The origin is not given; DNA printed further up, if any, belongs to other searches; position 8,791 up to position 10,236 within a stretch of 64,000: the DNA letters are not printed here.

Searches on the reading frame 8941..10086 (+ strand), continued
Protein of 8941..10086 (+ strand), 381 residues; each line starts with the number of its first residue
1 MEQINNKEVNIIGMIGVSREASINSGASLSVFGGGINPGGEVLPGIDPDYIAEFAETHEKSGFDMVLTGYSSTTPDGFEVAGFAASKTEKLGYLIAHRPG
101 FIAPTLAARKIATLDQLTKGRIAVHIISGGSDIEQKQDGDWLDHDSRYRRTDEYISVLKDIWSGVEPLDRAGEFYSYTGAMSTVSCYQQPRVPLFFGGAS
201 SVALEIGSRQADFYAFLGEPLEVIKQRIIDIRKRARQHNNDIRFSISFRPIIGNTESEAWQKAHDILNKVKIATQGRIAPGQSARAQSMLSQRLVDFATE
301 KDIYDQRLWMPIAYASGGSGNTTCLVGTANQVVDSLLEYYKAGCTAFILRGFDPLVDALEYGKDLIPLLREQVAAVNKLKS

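Call 27: search_protein_families(library=pfam, proteins=[L008:7566-8702:+, L008:8747-9388:+, L008:11222-12433:+, L008:12446-12781:-, L008:14282-15124:-, L008:6203-7417:-, L008:4311-5552:-, L008:2578-4605:-, L008:16681-17742:+, L008:17773-18396:+], max_evalue=0.00001)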
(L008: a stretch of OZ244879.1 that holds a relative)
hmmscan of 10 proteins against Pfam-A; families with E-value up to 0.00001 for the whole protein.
L008:7566-8702:+ (378 aa): 2 families
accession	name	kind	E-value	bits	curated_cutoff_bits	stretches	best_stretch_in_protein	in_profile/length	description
PF13478.12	XdhC_C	-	1.1e-39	136.2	29.7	1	201-343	1-125/125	XdhC Rossmann domain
PF02625.21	XdhC_CoxI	-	1.2e-33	115.3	24.3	2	12-71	2-61/68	XdhC and CoxI family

L008:8747-9388:+ (213 aa): 1 family
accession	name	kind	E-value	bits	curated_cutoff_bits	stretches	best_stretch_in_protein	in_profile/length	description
PF12804.13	NTP_transf_3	-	1.1e-29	104.2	27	1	10-179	1-157/160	MobA-like NTP transferase domain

L008:11222-12433:+ (403 aa): 1 family
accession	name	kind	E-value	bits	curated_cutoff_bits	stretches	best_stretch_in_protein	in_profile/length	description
PF00155.27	Aminotran_1_2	-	4.9e-35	121.8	19.7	1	47-391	21-361/361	Aminotransferase class I and II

L008:12446-12781:- (111 aa): 1 family
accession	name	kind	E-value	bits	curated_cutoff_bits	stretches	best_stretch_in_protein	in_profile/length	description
PF00578.27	AhpC-TSA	-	7.2e-06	26.4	26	1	2-79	46-121/124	AhpC/TSA family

L008:14282-15124:- (280 aa): 4 families
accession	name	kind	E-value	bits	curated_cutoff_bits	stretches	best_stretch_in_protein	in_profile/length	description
PF00561.26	Abhydrolase_1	-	5.2e-31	108.6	25.8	1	30-267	1-245/245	alpha/beta hydrolase fold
PF12697.13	Abhydrolase_6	-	7.8e-30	105.6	26.3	1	32-273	1-217/217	Alpha/beta hydrolase family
PF12146.15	Hydrolase_4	-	6.6e-22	78.4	27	1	32-265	7-237/239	Serine aminopeptidase, S33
PF00975.26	Thioesterase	-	3.5e-07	31.1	26.4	1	31-186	2-159/226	Thioesterase domain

L008:6203-7417:- (404 aa): 1 family
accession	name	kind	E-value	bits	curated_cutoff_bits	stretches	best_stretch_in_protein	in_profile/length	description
PF04551.19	GcpE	-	1.1e-136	455.9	32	1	36-401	1-343/343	GcpE protein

L008:4311-5552:- (413 aa): 2 families
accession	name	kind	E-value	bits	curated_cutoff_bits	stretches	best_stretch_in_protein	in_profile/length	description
PF08028.16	Acyl-CoA_dh_2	-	9.6e-25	87.9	22.7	1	262-392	3-133/134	Acyl-CoA dehydrogenase, C-terminal domain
PF00441.29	Acyl-CoA_dh_1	-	1.3e-08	35.6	22.4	1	262-384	18-130/150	Acyl-CoA dehydrogenase, C-terminal domain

L008:2578-4605:- (675 aa): 3 families
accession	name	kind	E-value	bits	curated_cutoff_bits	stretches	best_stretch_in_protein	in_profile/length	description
PF00587.30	tRNA-synt_2b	-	1.7e-31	110.1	29.3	1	202-561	1-179/179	tRNA synthetase class II core domain (G, H, P, S and T)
PF04073.20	tRNA_edit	-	1.6e-22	80.4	25.5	1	364-473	1-114/123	Aminoacyl-tRNA editing domain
PF03129.25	HGTP_anticodon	-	1.1e-16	61.2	21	1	577-668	1-91/94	Anticodon binding domain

L008:16681-17742:+ (353 aa): 2 families
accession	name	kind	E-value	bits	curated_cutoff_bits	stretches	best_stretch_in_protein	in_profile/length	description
PF07676.18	PD40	-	1.1e-26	92.6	20.9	0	294-330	1-37/38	WD40-like Beta Propeller Repeat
PF00930.27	DPPIV_N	-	1.1e-13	51.1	22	0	106-187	26-121/354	Dipeptidyl peptidase IV (DPP IV) N-terminal region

L008:17773-18396:+ (207 aa): 1 family
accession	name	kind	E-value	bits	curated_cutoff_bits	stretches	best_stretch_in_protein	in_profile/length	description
PF01613.24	Flavin_Reduct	-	7.2e-20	72.1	27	1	23-160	4-144/153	Flavin reductase like domain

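Call 30: find_related_loci(query=A1, collection=metagenome_contigs, flank=10000)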
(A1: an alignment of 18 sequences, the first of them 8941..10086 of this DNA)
Query A1 (381 aa) in metagenome_contigs; peptide patterns used: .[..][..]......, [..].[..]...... (x = any residue, [..] = any of these).
115 stretches matched a pattern; 29 encode a relative of the query (tblastn E <= 1e-3); 29 distinct loci.
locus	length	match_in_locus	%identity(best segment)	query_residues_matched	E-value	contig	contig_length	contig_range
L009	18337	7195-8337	100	1-381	0e+0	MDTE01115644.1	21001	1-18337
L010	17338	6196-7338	88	1-381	0e+0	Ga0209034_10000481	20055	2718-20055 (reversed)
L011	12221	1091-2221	72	1-377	0e+0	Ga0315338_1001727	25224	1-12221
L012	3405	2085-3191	71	5-373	0e+0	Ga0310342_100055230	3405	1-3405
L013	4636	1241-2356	71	1-373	0e+0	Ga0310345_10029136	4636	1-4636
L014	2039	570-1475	88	1-302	0e+0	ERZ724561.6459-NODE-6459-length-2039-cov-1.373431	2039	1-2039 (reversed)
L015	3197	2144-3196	72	1-351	0e+0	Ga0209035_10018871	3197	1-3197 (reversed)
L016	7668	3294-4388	67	9-373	5e-174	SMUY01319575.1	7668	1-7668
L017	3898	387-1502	66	1-373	7e-180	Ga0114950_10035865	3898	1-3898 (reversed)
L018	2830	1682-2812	62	1-378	3e-178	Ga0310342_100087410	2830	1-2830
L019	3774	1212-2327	64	3-374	6e-173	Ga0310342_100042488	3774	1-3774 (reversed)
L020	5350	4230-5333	65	9-373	3e-168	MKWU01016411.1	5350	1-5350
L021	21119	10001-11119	64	9-378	6e-166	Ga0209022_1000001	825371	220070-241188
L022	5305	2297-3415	65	1-374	3e-167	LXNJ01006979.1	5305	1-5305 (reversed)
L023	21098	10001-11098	64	9-374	8e-162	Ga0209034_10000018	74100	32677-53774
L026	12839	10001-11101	60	8-374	5e-157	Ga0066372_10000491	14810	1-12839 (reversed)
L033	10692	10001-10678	69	9-234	2e-107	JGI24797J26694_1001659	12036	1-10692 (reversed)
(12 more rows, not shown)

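Call 34: list_cluster_members(proteins=[P0123, P0124, P0125, P0128, P0129, P0130, P0132, P0133, P0025, P0014])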
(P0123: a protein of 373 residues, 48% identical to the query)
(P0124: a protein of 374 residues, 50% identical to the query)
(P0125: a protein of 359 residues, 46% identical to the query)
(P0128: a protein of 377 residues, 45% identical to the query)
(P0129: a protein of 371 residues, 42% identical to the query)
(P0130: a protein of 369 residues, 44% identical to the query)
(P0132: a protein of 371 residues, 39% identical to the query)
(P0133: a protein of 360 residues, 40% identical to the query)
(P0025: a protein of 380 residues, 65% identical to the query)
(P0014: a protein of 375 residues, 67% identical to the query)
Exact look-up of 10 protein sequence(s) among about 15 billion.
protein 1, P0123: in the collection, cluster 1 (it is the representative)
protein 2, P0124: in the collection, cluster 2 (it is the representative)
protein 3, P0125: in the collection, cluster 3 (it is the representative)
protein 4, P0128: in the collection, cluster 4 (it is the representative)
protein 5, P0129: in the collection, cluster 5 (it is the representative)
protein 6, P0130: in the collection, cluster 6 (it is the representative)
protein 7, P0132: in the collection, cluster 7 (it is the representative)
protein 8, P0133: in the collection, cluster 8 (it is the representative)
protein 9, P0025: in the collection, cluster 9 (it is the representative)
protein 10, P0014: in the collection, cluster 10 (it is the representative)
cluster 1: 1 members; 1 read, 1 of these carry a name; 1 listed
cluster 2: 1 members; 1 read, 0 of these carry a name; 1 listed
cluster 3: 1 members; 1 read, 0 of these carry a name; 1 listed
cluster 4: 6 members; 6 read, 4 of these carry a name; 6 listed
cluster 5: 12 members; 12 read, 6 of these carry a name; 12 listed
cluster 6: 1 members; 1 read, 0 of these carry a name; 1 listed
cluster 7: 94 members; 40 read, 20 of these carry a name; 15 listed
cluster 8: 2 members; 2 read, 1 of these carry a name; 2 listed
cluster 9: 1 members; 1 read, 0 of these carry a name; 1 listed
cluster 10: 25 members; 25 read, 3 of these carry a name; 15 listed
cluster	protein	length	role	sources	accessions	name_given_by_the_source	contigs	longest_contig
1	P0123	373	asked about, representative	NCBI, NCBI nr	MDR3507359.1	MAG: LLM class flavin-dependent oxidoreductase [Caulobacteraceae bacterium] | LLM class flavin-dependent oxidoreductase [Caulobacteraceae bacterium]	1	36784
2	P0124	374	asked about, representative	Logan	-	-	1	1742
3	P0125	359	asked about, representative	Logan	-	-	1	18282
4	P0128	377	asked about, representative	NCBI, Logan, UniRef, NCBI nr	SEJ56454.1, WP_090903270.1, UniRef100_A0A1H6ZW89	alkanesulfonate monooxygenase [Azotobacter beijerinckii] | Alkanesulfonate monooxygenase n=1 Tax=Azotobacter beijerinckii TaxID=170623 ... | LLM class flavin-dependent oxidoreductase [Azotobacter beijerinckii]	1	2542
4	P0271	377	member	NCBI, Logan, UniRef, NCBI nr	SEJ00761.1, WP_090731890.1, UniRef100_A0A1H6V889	alkanesulfonate monooxygenase [Azotobacter beijerinckii] | Alkanesulfonate monooxygenase n=1 Tax=Azotobacter beijerinckii TaxID=170623 ... | LLM class flavin-dependent oxidoreductase [Azotobacter beijerinckii]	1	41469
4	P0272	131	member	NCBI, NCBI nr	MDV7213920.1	hypothetical protein R4769_22625, partial [Azotobacter beijerinckii] | hypothetical protein [Azotobacter beijerinckii]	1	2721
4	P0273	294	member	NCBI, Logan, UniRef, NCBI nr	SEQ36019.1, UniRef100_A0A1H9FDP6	alkanesulfonate monooxygenase [Azotobacter beijerinckii] | Alkanesulfonate monooxygenase n=1 Tax=Azotobacter beijerinckii TaxID=170623 ...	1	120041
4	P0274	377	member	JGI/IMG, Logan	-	-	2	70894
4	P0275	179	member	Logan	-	-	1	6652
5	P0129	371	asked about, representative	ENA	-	-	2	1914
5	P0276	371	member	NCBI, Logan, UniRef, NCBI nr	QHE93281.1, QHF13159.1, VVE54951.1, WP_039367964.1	LLM class flavin-dependent oxidoreductase [Pandoraea fibrosis] | Alkanesulfonate monooxygenase n=1 Tax=Pandoraea fibrosis TaxID=1891094 ...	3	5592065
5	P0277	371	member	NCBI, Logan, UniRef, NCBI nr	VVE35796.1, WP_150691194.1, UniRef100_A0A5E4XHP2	alkanesulfonate monooxygenase [Pandoraea communis] | Alkanesulfonate monooxygenase n=1 Tax=Pandoraea communis TaxID=2508297 ... | LLM class flavin-dependent oxidoreductase [Pandoraea communis]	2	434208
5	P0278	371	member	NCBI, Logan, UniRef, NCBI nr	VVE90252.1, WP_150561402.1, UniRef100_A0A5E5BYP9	LLM class flavin-dependent oxidoreductase [Pandoraea bronchicola] | Alkanesulfonate monooxygenase n=1 Tax=Pandoraea bronchicola TaxID=2508287 ...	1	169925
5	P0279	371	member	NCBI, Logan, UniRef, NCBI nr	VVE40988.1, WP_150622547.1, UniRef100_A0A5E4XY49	alkanesulfonate monooxygenase [Pandoraea horticolens] | Alkanesulfonate monooxygenase n=1 Tax=Pandoraea horticolens TaxID=2508298 ... | LLM class flavin-dependent oxidoreductase [Pandoraea horticolens]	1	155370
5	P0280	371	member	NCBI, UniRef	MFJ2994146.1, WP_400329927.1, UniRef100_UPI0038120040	LLM class flavin-dependent oxidoreductase [Pandoraea sp. NPDC087047] | LLM class flavin-dependent oxidoreductase n=1 Tax=Pandoraea sp. NPDC087047 TaxID=3364390 ...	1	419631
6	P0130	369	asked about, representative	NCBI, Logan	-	-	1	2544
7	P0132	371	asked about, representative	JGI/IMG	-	-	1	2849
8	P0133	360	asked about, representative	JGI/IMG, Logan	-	alkanesulfonate monooxygenase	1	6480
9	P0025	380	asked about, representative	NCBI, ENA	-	-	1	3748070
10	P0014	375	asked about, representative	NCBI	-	-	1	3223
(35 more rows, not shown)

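Call 37: search_protein_families(library=pfam, proteins=[L021:7676-8812:+, L021:9421-9720:+, L008:9328-9786:+, L021:4835-6040:+, L023:11178-11612:+, L023:11786-12397:+, L026:9650-9979:+, L026:11206-12192:-, L021:8837-9481:+, L021:15334-15732:+], max_evalue=0.0001)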
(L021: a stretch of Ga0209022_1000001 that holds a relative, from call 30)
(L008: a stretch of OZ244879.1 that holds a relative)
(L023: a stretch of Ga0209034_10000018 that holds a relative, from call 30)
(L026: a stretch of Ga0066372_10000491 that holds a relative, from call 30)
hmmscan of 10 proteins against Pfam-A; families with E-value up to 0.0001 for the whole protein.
L021:7676-8812:+ (378 aa): 1 family
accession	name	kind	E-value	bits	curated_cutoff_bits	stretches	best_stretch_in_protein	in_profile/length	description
PF01757.29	Acyl_transf_3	-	1.2e-16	61.2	31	1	102-342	72-320/326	Acyltransferase domain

L021:9421-9720:+ (99 aa): 0 families

L008:9328-9786:+ (152 aa): 0 families

L021:4835-6040:+ (401 aa): 0 families

L023:11178-11612:+ (144 aa): 1 family
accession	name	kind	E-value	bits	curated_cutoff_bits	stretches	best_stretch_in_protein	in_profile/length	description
PF01243.27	PNPOx_N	-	2.6e-10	41.1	28.1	1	4-127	1-116/120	Pyridoxamine 5'-phosphate oxidase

L023:11786-12397:+ (203 aa): 1 family
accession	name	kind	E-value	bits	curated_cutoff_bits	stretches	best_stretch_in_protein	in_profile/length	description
PF07978.19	NIPSNAP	-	2.7e-42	143.6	22.3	2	3-96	1-100/102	NIPSNAP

L026:9650-9979:+ (109 aa): 2 families
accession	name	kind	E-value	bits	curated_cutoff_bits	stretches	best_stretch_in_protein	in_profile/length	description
PF07883.17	Cupin_2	-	1.4e-12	47.6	27.2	1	33-100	2-70/70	Cupin domain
PF02311.25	AraC_binding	-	5.2e-06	26.7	21.1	1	43-93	17-67/135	AraC-like ligand binding domain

L026:11206-12192:- (328 aa): 1 family
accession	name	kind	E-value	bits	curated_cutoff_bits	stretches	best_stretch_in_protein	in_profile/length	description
PF01156.24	IU_nuc_hydro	-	2.1e-74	251.3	34.2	1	28-306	1-289/297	Inosine-uridine preferring nucleoside hydrolase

L021:8837-9481:+ (214 aa): 1 family
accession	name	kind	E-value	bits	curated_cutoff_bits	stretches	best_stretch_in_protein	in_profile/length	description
PF12804.13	NTP_transf_3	-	2.4e-30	106.3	27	1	10-181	1-158/160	MobA-like NTP transferase domain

L021:15334-15732:+ (132 aa): 0 families

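Call 49: find_encoding_contigs(protein=P0276, flank=8000, max_places=1)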
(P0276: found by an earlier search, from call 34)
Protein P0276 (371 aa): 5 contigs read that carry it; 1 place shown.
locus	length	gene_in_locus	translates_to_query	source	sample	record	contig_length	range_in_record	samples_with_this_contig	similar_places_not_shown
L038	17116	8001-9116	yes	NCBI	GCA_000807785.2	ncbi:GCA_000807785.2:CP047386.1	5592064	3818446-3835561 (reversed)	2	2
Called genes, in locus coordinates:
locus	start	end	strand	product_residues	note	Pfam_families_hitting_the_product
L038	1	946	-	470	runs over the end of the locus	PF00270:DEAD, PF04851:ResIII (weak), PF00271:Helicase_C, PF03880:DbpA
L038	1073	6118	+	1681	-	PF21075:GDH_ACT1, PF21073:GDH_HM1, PF21076:GDH_ACT2, PF21079:GDH_HM2, PF21077:GDH_ACT3, PF21078:GDH_HM3, PF05088:Bac_GDH_CD, PF21074:GDH_C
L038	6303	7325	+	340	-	PF12974:Phosphonate-bd, PF09084:NMT1 (weak)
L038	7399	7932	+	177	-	PF02566:OsmC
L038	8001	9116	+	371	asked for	PF00296:Bac_luciferase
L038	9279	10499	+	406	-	PF07690:MFS_1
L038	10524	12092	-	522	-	PF00392:GntR, PF00155:Aminotran_1_2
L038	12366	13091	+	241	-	PF13302:Acetyltransf_3, PF00583:Acetyltransf_1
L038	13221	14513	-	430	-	PF00860:Xan_ur_permease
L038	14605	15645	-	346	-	PF13609:Porin_4, PF00267:Porin_1 (faint)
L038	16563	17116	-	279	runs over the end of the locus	PF10118:Metal_hydrol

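Call 51: find_encoding_contigs(protein=P0271, flank=8000, max_places=1)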
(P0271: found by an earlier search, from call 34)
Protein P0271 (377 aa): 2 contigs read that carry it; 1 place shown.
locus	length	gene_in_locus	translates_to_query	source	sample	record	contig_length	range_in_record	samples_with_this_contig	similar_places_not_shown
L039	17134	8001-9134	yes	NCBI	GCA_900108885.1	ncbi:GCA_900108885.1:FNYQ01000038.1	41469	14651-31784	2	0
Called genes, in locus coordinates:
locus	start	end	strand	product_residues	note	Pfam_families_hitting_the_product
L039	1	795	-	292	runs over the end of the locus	PF00497:SBP_bac_3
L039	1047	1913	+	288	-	PF00126:HTH_1, PF03466:LysR_substrate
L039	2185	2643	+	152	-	PF07331:TctB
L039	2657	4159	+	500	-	PF01970:TctA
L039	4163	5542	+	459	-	PF03972:MmgE_PrpD_N, PF19305:MmgE_PrpD_C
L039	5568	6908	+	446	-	PF00206:Lyase_1, PF10397:ADSL_C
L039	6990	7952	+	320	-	PF03401:TctC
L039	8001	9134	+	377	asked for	PF00296:Bac_luciferase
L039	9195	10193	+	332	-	PF03401:TctC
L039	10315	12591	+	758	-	PF18364:Molybdopterin_N, PF00384:Molybdopterin, PF01568:Molydop_binding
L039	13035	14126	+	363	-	PF13483:Lactamase_B_3, PF12706:Lactamase_B_2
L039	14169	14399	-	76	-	-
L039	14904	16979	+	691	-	PF07715:Plug (weak)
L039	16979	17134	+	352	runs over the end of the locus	PF01497:Peripla_BP_2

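Call 52: find_encoding_contigs(protein=P0123, flank=8000, max_places=1)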
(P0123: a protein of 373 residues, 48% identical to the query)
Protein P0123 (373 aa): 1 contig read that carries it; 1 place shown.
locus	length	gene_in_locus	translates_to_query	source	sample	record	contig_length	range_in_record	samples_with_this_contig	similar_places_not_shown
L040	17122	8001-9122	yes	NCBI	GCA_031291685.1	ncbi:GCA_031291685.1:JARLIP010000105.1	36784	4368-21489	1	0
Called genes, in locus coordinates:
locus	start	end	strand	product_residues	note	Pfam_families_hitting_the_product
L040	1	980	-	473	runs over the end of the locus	PF03062:MBOAT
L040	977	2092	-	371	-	PF16822:ALGX (weak)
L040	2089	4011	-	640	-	-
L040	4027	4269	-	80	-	PF00550:PP-binding (weak)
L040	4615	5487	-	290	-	PF02668:TauD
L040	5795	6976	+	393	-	PF00296:Bac_luciferase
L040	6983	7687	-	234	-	PF00578:AhpC-TSA, PF08534:Redoxin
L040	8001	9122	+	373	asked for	PF00296:Bac_luciferase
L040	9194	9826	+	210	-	PF00578:AhpC-TSA, PF08534:Redoxin, PF10417:1-cysPrx_C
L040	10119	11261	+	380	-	PF00145:DNA_methylase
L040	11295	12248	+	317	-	PF09517:RE_Eco29kI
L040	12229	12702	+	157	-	PF03852:Vsr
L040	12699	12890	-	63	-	PF20464:MmeI_N (weak)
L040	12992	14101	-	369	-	PF13776:DUF4172, PF02661:Fic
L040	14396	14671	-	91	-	-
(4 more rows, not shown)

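Call 58: predict_structure(alignment_id=A1)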
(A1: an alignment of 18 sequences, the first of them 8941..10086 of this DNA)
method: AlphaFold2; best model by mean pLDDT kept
length: 381 residues; sequences in the alignment: 18
mean_pLDDT: 82.2   pTM: 0.87
mean pLDDT of the five models: 82.2, 79.8, 74.6, 73.6, 71.8
residues with pLDDT >= 90: 165; 70-90: 139; 50-70: 58; < 50: 19
segments of 3 or more residues with pLDDT < 50: 1-6, 33-41, 71-73
pLDDT, mean of each block of 10 residues (from residue 1): 54 79 63 43 67 92 87 63 91 88 84 91 85 66 84 91 80 88 76 89 92 92 95 95 94 95 86 64 58 82 88 67 89 97 94 86 96 92 77
secondary structure, 60 per line:
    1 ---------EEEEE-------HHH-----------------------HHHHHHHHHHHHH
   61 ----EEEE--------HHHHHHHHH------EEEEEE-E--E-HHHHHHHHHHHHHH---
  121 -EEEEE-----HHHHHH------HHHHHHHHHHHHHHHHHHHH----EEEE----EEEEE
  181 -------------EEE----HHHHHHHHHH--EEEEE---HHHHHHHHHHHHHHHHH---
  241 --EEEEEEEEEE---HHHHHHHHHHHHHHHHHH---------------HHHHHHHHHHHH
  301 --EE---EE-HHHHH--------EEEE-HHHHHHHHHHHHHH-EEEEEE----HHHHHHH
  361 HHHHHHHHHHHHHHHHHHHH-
elements in order: E10-14 H48-60 E65-68 H77-85 E92-97 H104-117 E122-126 H132-137 H144-163 E168-171 E176-180 E194-196 H201-210 E213-217 H221-237 E243-252 H256-273 H289-300 H311-315 E324-327 H329-342 E344-349 H354-380
